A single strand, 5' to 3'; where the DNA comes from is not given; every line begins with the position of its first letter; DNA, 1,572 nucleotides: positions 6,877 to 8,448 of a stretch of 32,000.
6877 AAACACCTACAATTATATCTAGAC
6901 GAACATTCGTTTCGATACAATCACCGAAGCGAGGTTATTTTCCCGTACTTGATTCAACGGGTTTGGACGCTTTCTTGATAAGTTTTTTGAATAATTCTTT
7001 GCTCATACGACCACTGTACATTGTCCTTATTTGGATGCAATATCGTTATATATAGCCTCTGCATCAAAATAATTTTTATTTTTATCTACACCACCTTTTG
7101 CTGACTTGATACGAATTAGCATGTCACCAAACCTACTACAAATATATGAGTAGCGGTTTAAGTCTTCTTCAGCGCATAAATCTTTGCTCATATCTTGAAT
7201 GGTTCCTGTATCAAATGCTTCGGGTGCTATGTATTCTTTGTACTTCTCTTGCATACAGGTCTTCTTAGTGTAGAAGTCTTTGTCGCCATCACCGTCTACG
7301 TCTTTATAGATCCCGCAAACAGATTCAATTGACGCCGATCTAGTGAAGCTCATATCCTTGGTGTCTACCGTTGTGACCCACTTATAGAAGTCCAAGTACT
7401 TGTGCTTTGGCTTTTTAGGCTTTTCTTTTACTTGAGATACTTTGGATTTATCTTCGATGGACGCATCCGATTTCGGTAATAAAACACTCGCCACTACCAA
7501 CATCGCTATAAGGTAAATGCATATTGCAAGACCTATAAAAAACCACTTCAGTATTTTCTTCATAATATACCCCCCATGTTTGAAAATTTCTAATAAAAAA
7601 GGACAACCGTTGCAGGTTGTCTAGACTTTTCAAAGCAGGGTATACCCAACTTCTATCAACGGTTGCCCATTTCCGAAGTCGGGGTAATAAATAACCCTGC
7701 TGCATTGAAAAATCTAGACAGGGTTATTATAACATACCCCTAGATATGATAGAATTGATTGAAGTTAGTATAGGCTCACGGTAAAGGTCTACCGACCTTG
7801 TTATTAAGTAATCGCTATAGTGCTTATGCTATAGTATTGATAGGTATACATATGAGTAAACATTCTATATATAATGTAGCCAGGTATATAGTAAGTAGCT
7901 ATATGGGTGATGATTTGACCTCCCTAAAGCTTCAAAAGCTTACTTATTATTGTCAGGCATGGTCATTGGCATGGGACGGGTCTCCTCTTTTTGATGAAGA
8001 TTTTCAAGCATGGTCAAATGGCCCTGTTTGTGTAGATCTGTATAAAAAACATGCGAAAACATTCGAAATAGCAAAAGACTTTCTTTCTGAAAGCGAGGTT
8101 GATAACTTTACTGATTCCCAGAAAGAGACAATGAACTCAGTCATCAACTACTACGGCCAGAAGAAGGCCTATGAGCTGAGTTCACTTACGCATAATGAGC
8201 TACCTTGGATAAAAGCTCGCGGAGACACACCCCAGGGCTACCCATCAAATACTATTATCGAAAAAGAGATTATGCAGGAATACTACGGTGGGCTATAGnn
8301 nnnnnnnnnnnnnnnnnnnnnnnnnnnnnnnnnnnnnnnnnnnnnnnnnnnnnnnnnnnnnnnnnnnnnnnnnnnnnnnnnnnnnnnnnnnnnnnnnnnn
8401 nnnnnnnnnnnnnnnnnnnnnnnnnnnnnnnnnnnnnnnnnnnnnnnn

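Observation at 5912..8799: IS1595-family transposon with 28-bp perfect TIRs, a 6-bp TSD and a three-gene cargo including a toxin-antitoxin-like pair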

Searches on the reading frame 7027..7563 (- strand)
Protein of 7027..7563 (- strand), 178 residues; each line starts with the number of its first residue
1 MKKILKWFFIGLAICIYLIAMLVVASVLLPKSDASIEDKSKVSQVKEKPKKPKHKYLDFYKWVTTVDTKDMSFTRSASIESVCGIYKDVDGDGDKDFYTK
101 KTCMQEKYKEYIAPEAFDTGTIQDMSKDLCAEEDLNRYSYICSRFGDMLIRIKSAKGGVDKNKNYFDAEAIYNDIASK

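Call 4: search_protein_families(library=pfam, proteins=[window:7027-7563:-], max_evalue=0.01)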
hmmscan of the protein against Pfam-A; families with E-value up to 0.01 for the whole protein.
window:7027-7563:- (178 aa): 0 families

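Call 23: search_protein_families(library=ncbifam, proteins=[window:7027-7563:-], max_evalue=1)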
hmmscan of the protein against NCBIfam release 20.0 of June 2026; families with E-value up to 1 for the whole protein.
window:7027-7563:- (178 aa): 1 family
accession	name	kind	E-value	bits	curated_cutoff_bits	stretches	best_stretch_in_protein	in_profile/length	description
NF005175.0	PRK06654.1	equivalog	0.033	13.9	218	1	3-72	32-97/181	flagellar basal body-associated protein FliL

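Call 24: search_protein_families(library=padloc, proteins=[window:7027-7563:-], max_evalue=1)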
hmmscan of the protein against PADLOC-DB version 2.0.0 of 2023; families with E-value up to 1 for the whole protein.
window:7027-7563:- (178 aa): 0 families

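Call 25: search_protein_families(library=phrogs, proteins=[window:7027-7563:-], max_evalue=1)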
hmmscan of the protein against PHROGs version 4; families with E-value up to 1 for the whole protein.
window:7027-7563:- (178 aa): 3 families
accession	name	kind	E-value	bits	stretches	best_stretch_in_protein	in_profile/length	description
phrog_301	-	other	0.016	16.3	1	5-80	10-84/130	secreted protein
phrog_3403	-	unknown function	0.016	15.7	1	18-98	42-118/243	-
phrog_15665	-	unknown function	0.4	11.6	1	2-24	3-28/63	-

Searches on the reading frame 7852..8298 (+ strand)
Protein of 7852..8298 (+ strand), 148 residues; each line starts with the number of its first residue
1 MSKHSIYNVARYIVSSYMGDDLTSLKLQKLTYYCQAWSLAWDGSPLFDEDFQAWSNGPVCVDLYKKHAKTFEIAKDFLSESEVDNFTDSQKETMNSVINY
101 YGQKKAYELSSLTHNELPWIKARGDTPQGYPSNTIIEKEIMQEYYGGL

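Call 4: search_protein_families(library=pfam, proteins=[window:7852-8298:+], max_evalue=0.01)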
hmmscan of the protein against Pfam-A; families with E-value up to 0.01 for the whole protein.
window:7852-8298:+ (148 aa): 1 family
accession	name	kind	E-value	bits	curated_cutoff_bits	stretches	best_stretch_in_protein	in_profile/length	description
PF13274.11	SocA_Panacea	-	6.6e-21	75.8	25.7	1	27-119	1-112/113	Antitoxin SocA-like, Panacea domain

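Call 23: search_protein_families(library=ncbifam, proteins=[window:7852-8298:+], max_evalue=1)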
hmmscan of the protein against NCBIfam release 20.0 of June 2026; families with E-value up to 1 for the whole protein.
window:7852-8298:+ (148 aa): 1 family
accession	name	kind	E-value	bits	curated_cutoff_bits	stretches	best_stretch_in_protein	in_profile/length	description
NF047745.1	SocA_antitoxin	equivalog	2.6e-11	43.5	190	1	17-119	16-129/176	type VI toxin-antitoxin system SocA family antitoxin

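Call 24: search_protein_families(library=padloc, proteins=[window:7852-8298:+], max_evalue=1)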
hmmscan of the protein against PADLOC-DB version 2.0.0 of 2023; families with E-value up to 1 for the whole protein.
window:7852-8298:+ (148 aa): 0 families

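Call 25: search_protein_families(library=phrogs, proteins=[window:7852-8298:+], max_evalue=1)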
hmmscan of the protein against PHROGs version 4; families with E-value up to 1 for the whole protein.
window:7852-8298:+ (148 aa): 3 families
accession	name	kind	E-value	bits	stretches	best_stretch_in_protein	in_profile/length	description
phrog_1281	-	unknown function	1.1e-40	140.4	1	3-146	7-151/195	-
phrog_10390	-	unknown function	7.9e-32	112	1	3-145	148-291/299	-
phrog_32522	-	unknown function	0.35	12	0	115-134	28-44/61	-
